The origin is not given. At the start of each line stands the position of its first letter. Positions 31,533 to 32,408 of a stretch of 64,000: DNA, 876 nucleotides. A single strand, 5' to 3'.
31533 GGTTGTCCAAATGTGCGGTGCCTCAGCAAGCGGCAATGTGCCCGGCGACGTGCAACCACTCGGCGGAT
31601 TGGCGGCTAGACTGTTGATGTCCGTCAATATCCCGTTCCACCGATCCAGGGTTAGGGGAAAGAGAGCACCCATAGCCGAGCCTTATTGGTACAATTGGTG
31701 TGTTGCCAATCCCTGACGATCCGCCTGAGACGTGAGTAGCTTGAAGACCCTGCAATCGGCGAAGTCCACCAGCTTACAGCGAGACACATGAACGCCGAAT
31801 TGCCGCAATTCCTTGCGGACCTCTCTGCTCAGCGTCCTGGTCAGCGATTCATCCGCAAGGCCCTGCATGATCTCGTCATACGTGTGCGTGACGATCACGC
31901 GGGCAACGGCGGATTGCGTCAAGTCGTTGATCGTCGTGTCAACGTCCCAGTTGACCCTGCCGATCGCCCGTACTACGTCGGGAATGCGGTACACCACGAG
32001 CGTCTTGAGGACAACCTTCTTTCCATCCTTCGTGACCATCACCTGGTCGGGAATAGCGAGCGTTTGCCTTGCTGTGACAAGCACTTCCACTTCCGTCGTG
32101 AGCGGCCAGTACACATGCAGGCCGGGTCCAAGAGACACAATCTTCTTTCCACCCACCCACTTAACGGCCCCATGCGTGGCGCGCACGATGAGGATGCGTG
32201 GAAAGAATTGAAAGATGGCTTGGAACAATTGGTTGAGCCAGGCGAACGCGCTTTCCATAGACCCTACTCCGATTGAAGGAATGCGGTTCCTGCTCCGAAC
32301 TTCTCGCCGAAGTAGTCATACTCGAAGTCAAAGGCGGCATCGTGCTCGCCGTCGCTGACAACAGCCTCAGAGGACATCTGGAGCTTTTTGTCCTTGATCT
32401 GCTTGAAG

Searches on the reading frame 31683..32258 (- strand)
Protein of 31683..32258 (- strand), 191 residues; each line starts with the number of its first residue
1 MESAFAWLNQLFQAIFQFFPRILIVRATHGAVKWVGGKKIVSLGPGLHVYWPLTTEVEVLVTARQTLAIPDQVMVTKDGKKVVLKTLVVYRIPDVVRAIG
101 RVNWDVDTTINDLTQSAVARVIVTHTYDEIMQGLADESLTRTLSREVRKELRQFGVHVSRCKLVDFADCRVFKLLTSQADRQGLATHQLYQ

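Call 26: search_protein_families(library=pfam, proteins=[window:31683-32258:-], max_evalue=0.01)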
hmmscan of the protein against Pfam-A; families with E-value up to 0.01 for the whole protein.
window:31683-32258:- (191 aa): 1 family
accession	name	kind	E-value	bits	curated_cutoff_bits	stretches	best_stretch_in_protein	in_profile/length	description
PF01145.31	Band_7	-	5.1e-19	69.4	23.6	1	24-165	2-144/176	SPFH domain / Band 7 family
